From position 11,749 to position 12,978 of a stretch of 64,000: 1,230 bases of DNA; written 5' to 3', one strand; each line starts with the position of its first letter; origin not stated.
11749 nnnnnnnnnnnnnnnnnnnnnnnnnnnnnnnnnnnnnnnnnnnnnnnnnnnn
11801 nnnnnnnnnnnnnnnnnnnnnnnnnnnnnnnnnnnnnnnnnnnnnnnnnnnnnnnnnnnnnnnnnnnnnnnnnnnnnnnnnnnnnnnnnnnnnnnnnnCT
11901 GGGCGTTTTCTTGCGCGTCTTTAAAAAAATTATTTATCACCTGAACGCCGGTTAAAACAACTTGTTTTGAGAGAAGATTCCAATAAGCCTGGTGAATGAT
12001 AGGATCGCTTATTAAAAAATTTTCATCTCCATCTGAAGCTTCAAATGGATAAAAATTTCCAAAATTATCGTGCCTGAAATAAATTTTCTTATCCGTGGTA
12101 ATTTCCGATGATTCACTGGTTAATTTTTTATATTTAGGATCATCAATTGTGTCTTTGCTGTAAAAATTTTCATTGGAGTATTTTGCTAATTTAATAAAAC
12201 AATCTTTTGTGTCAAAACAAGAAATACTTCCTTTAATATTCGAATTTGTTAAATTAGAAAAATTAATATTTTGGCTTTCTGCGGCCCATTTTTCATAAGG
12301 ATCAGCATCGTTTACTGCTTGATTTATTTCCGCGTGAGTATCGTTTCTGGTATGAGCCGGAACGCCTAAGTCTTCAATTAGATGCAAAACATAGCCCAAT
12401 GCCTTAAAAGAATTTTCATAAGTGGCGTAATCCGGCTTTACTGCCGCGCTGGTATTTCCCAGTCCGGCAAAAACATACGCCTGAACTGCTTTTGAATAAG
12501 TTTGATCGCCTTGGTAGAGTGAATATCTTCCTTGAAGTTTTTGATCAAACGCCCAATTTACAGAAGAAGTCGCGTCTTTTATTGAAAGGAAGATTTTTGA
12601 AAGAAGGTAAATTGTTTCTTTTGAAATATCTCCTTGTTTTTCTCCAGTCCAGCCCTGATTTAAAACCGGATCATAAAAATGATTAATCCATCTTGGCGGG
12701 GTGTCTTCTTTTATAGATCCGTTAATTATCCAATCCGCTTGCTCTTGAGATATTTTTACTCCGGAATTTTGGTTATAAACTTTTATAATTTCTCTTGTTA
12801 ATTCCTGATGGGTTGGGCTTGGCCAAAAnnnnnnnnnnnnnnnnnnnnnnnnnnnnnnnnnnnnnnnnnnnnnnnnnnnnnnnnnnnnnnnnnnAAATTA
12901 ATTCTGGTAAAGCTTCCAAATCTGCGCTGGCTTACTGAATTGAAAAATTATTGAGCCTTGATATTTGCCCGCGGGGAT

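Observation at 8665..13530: Secreted 1409-aa protein fusing a zinc-phospholipase-C-like domain to two lamin-tail domains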

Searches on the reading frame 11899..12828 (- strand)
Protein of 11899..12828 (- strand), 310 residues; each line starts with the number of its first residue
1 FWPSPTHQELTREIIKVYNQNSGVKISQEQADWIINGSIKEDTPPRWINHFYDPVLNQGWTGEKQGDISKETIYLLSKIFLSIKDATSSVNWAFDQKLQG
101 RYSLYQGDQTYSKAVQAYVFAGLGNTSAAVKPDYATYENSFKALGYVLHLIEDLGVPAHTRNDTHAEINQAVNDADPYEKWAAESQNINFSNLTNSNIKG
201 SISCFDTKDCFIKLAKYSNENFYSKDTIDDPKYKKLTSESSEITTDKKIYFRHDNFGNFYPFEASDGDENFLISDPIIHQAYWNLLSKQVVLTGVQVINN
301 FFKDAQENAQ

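Call 6: search_protein_families(library=pfam, proteins=[window:11899-12828:-], max_evalue=10)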
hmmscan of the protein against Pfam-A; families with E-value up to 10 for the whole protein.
seq(310 aa): 1 family
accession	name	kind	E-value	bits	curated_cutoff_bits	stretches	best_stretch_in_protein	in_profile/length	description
PF00882.24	Zn_dep_PLPC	-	0.0086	16.5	26.8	1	6-162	1-98/167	Zinc dependent phospholipase C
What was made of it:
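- On Zinc-dependent phospholipase C (Pfam PF00882): The window domain scores 16.5 bits, E 0.0086, against a cut-off of 26.8 (call 6).
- The window protein itself is below Pfam's cut-off for PF00882 (call 6).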

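Call 7: search_solved_structures(query=window:11899-12828:-, max_evalue=10, show_alignments=3)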
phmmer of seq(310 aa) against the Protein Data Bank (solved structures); distinct sequences matched with E-value up to 10: 2.
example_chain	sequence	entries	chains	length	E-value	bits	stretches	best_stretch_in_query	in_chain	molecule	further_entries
6z1p_Ac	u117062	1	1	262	0.45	13.2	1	175-220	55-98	Ribosomal protein L2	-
3zqc_A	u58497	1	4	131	0.96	12.2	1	12-79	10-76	MYB3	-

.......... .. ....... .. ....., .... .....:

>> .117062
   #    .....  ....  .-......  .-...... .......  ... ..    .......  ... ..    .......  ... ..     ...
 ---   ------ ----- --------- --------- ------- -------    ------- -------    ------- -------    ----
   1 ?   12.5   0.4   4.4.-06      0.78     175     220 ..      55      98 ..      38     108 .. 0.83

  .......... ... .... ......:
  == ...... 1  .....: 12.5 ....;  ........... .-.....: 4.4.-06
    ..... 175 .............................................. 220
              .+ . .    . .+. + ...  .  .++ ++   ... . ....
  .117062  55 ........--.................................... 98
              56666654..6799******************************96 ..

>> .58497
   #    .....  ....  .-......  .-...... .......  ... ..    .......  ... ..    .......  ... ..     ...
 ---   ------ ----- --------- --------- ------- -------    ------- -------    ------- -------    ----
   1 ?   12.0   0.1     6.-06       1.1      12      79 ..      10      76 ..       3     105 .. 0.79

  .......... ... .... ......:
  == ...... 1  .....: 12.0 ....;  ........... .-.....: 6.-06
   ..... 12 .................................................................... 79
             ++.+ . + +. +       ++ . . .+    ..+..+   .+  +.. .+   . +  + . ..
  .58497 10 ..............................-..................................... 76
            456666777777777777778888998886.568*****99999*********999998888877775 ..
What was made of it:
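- Tried and rejected: Single-sequence phmmer of the head domain against PDB gave only chance hits (call 7).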

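Call 8: find_homologous_proteins(query=window:11899-12828:-, max_evalue=0.001)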
Query seq(310 aa) (310 aa): 37 proteins with E <= 0.001 among 786 candidates.
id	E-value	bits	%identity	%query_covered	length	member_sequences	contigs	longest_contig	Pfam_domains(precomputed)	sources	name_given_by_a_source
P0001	1.5e-101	358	54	97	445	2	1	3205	-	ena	-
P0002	2.1e-62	230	44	93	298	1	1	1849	-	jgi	jgi:hypothetical protein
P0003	3.1e-56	209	42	95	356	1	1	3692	-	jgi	jgi:hypothetical protein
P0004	3.2e-54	203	41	97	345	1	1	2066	-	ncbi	ncbi:MAG: hypothetical protein AB1472_07390, partial [Candidatus Omnitrophota bacterium]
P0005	3.1e-51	193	38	97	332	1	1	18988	-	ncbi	ncbi:MAG: hypothetical protein ABII97_00125, partial [Patescibacteria group bacterium]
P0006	8.2e-51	191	46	73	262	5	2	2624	PF00882.25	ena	-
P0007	7.1e-49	185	41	97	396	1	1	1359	PF00882.25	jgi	-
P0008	3.9e-45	173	37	94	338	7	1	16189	-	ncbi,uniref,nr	ncbi:MAG: hypothetical protein UX53_C0044G0010 [Candidatus Azambacteria bacterium GW2011_GWB2_46_37]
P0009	5.3e-44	169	38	97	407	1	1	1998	-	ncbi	-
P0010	2.1e-43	167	41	74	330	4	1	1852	-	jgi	-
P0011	8.8e-42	162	40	82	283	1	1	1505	PF00882.25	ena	-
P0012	9.7e-42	162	43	67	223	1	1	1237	-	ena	-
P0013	2.0e-41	161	40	81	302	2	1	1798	-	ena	-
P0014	3.1e-39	153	41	74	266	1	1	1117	-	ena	-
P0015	5.4e-39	153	34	97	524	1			-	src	-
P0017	1.2e-38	152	37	74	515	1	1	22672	-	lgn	-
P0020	2.1e-38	151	34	97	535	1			-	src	-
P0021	2.9e-38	150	36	95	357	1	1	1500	PF00882.25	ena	-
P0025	5.3e-36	143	42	71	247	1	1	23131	PF00882.25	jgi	-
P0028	2.8e-29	121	33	98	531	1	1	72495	-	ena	-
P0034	5.4e-22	97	29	97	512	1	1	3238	PF11617.14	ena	-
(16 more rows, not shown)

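Call 11: search_solved_structures(query=A1, max_evalue=10, show_alignments=4)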
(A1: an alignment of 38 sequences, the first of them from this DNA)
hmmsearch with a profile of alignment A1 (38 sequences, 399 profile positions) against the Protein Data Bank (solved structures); distinct sequences matched with E-value up to 10: 15.
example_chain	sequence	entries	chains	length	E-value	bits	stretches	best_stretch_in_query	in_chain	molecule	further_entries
2fgn_A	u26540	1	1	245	9.8e-06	28.3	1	132-200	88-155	Phospholipase C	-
1p5x_A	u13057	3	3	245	9.8e-06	28.3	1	132-200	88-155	Phospholipase C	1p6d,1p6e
2ffz_A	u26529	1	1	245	9.9e-06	28.2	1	132-200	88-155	Phospholipase C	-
1ah7_A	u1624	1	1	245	9.9e-06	28.2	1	132-200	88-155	PHOSPHOLIPASE C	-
2huc_A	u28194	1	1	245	1e-05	28.2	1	132-200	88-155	Phospholipase C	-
8cqm_A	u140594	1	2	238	4.4e-05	26.1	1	131-228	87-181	Phospholipase C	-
9ilk_A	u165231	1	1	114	0.047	16.1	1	223-283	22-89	Transcriptional regulator SarA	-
9ill_A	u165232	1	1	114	0.056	15.9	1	223-283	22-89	Transcriptional regulator SarA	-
2frh_A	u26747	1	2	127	0.078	15.4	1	222-281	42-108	Staphylococcal accessory regulator A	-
2fnp_A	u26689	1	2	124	0.11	14.9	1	222-281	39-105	Staphylococcal accessory regulator A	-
7unh_A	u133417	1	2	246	0.22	14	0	139-161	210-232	SP2 designed chlorophyll dimer protein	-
7uni_A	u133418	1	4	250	0.23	13.8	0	139-161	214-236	SP2-ZnPPaM designed chlorophyll dimer protein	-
1o5h_A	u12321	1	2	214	0.58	12.6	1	184-255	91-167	Formiminotetrahydrofolate cyclodeaminase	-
8glt_1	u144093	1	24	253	1.6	11.1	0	139-161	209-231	C2-chlorophyll-comp_O32-15_ctermHis, polyalanine model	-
2ysk_A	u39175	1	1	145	2.4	10.5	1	135-166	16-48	Hypothetical protein TTHA1432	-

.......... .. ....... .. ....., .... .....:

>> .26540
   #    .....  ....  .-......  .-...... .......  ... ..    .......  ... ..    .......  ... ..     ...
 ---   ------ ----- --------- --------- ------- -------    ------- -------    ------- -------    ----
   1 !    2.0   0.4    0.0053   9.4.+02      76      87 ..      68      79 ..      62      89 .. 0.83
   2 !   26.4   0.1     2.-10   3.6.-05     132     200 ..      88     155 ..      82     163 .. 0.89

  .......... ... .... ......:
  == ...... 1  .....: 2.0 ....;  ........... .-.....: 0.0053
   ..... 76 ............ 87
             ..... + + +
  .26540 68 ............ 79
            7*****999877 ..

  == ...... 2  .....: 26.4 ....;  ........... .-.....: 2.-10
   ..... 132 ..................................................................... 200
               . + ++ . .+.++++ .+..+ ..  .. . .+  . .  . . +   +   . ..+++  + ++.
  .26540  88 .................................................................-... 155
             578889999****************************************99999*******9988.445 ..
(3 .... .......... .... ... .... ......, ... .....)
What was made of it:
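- On Zinc-dependent phospholipase C (Pfam PF00882): A family profile hits 1AH7 at E 1e-5 (call 11).
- Sequence: the family profile hits only PLCs in PDB (E 1e-5; call 11).
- Tried and rejected: The relationship shows only with a family profile (call 11).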

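Call 12: search_protein_families(library=pfam, alignment_id=A1, max_evalue=0.01)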
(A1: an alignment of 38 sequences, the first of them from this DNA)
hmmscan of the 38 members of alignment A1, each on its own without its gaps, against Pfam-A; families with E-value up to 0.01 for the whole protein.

A. member 1, seq(310 aa): 1 family
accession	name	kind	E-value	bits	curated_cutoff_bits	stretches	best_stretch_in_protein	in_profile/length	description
PF00882.24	Zn_dep_PLPC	-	0.0086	16.5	26.8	0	6-162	1-98/167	Zinc dependent phospholipase C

B. families by the number of members that match (of 38 scanned): 3 families
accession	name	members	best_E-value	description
PF00882.24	Zn_dep_PLPC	28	1.2e-07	Zinc dependent phospholipase C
PF11617.13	Cu-binding_MopE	1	8.2e-10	Putative metal-binding motif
PF21391.3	tyr_de_CO2_C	1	0.0013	Tyrosine decarboxylase, C-terminal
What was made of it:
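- On Zinc-dependent phospholipase C (Pfam PF00882): Relatives match at E<=0.01 in 28 of 38, best 1.2e-7 (call 12).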

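Call 16: predict_structure(alignment_id=A1)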
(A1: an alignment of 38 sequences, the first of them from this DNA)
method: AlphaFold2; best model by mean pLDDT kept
length: 310 residues; sequences in the alignment: 38
mean_pLDDT: 89.0   pTM: 0.90
mean pLDDT of the five models: 89.0, 88.8, 88.5, 88.4, 86.6
residues with pLDDT >= 90: 209; 70-90: 66; 50-70: 29; < 50: 6
segments of 3 or more residues with pLDDT < 50: 170-172
pLDDT, mean of each block of 10 residues (from residue 1): 74 97 96 97 89 95 75 68 76 96 92 97 72 92 98 96 71 75 87 77 96 98 91 95 94 96 90 91 95 97 95
secondary structure, 60 per line:
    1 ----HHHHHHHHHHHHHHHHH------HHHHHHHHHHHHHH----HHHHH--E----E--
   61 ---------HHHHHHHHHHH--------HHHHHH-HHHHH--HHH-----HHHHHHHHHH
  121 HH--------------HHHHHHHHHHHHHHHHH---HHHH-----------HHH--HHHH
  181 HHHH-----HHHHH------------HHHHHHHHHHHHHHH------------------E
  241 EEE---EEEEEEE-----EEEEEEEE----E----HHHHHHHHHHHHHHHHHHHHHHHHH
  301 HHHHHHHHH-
elements in order: H5-21 H28-41 H46-50 H70-80 H89-94 H96-100 H111-122 H137-153 H157-160 H177-184 H190-194 H207-221 E240-243 E247-253 E259-266 H276-309
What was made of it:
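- On Zinc-dependent phospholipase C (Pfam PF00882): AF2 model pLDDT 89 (call 16).
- Closest known: Bacillus cereus phosphatidylcholine-preferring phospholipase C. Different: There is an added three-stranded sheet and a long C-terminal helix (call 16).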

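Call 18: fold_search(model_id=the predicted structure, library=pdb)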
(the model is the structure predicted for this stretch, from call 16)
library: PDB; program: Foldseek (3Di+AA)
matches with E <= 10: 138; with E <= 0.001: 0
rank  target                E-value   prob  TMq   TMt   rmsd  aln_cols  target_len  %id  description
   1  1p5x                  1.1e-03  1.00  0.44  0.53   7.7       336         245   12  STRUCTURE OF THE D55N MUTANT OF PHOSPHOLIPASE C FROM BACILLUS CEREUS (released 2003-09-30)
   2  2ffz                  1.2e-03  1.00  0.45  0.55   6.8       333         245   12  Structural Studies Examining the Substrate Specificity Profiles of PC-PLCBc Protein Variants (released 2006-03-28)
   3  1ah7                  1.4e-03  1.00  0.45  0.54   7.3       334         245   12  PHOSPHOLIPASE C FROM BACILLUS CEREUS (released 1997-12-10)
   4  2huc                  1.5e-03  1.00  0.36  0.45   5.7       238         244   13  Structural Studies Examining the Substrate Specificity Profiles of PC-PLCBc Protein Variants (released 2006-08-08)
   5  2fgn                  1.6e-03  1.00  0.45  0.55   7.2       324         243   13  Structural Studies Examining the Substrate Specificity Profiles of PC-PLCBc Protein Variants (released 2006-03-28)
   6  1ca1                  4.6e-03  1.00  0.47  0.40   8.5       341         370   11  ALPHA-TOXIN FROM CLOSTRIDIUM PERFRINGENS (released 1999-05-04)
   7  1olp_D                6.8e-03  1.00  0.44  0.38   9.0       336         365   14  Alpha Toxin from Clostridium Absonum (released 2003-10-23)
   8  1olp_A                1.4e-02  1.00  0.40  0.34  12.9       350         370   12  Alpha Toxin from Clostridium Absonum (released 2003-10-23)
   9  8cqm_B                1.6e-02  1.00  0.39  0.51   6.3       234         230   15  Broad-range phospholipase C from Listeria monocytogenes (released 2023-10-18)
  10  2wy6_A                3.1e-02  0.99  0.43  0.38   7.5       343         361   13  Clostridium perfringens alpha-toxin strain NCTC8237 mutant T74I (released 2009-11-24)
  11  2wxu                  5.5e-02  0.95  0.38  0.33   8.9       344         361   13  Clostridium perfringens alpha-toxin strain NCTC8237 mutant T74I (released 2009-11-17)
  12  2wy6_C                8.1e-02  0.99  0.45  0.39   7.2       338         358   14  Clostridium perfringens alpha-toxin strain NCTC8237 mutant T74I (released 2009-11-24)
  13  2wxt                  8.1e-02  0.97  0.40  0.36   9.2       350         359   12  Clostridium perfringens alpha-toxin strain NCTC8237 (released 2009-11-17)
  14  2wy6_B                9.4e-02  0.97  0.43  0.37   7.3       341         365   13  Clostridium perfringens alpha-toxin strain NCTC8237 mutant T74I (released 2009-11-24)
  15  1kho_A                9.9e-02  0.96  0.40  0.35  10.1       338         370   13  Crystal Structure Analysis of Clostridium perfringens alpha-Toxin Isolated from Avian Strain SWCP (released 2002-06-19)
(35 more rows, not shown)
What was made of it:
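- Foldseek's top 15 hits are all Zn-PLCs (call 18).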

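Call 24: find_encoding_contigs(protein=P0028, flank=6000, max_places=3)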
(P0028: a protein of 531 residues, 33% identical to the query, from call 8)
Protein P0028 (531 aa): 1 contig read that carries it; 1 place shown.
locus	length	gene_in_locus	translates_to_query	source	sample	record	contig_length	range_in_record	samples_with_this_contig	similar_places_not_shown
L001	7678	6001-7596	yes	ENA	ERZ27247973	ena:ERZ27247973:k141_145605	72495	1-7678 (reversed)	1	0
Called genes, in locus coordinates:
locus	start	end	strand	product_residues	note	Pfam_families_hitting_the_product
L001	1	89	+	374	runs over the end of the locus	PF01702:TGT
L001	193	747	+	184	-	PF02677:QueH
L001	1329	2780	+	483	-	PF04055:Radical_SAM, PF13353:Fer4_12, PF13186:SPASM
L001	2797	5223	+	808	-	PF00133:tRNA-synt_1, PF01406:tRNA-synt_1e (faint), PF09334:tRNA-synt_1g, PF13603:tRNA-synt_1_2, PF00133:tRNA-synt_1, PF08264:Anticodon_1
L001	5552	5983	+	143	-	-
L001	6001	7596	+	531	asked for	-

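Call 26: find_encoding_contigs(protein=P0017, flank=6000, max_places=3)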
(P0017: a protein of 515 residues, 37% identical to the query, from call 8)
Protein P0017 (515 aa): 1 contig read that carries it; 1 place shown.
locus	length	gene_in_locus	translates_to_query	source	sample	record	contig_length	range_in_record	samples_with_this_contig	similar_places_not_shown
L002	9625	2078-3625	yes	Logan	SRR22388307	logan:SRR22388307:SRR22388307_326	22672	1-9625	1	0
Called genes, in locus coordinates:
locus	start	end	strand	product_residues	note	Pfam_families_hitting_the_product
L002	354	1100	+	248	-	-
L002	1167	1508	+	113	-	-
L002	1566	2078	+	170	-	-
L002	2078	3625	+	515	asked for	-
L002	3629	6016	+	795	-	PF00932:LTD, PF05048:NosD (weak), PF13229:Beta_helix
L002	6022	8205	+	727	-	PF04932:Wzy_C, PF07719:TPR_2 (faint), PF13181:TPR_8 (faint), PF13414:TPR_11 (faint), PF12569:NatA_aux_su (faint), PF23914:TPR_CcmH_CycH (faint), PF13371:TPR_9 (faint), PF14559:TPR_19 (weak), +4 more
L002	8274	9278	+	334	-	PF01370:Epimerase, PF04321:RmlD_sub_bind (weak), PF16363:GDP_Man_Dehyd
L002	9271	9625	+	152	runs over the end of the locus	PF00293:NUDIX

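Call 27: find_encoding_contigs(protein=P0005, flank=6000, max_places=3)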
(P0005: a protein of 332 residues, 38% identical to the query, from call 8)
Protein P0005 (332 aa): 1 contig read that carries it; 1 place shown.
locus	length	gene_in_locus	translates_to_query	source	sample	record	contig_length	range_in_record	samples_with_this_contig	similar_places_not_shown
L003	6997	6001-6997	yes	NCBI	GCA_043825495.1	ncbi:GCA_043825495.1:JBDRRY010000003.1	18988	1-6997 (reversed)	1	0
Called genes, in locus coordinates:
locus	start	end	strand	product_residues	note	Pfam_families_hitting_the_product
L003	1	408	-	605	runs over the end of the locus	PF13231:PMT_2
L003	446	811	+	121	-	-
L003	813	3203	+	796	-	PF26449:DUF8128, PF02534:T4SS-DNA_transf (weak), PF01935:DUF87 (weak), PF10412:TrwB_AAD_bind (faint)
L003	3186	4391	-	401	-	PF07690:MFS_1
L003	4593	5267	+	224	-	PF03575:Peptidase_S51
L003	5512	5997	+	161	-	-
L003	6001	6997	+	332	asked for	?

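Call 36: search_protein_families(library=pfam, proteins=[P0028, P0017, P0020, P0034], max_evalue=0.01)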
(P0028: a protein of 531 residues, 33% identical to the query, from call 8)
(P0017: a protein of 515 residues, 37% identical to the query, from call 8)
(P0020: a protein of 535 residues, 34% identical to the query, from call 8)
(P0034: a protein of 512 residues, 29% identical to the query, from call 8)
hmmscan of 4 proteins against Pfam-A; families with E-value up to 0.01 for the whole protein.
P0028 (531 aa): 0 families

P0017 (515 aa): 0 families

P0020 (535 aa): 1 family
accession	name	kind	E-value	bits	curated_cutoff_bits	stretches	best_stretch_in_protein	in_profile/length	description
PF00882.24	Zn_dep_PLPC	-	0.00044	20.7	26.8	1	54-186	22-107/167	Zinc dependent phospholipase C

P0034 (512 aa): 1 family
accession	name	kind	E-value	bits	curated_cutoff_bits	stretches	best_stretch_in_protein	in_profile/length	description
PF11617.13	Cu-binding_MopE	-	8.2e-10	39.2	27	2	396-420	6-30/30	Putative metal-binding motif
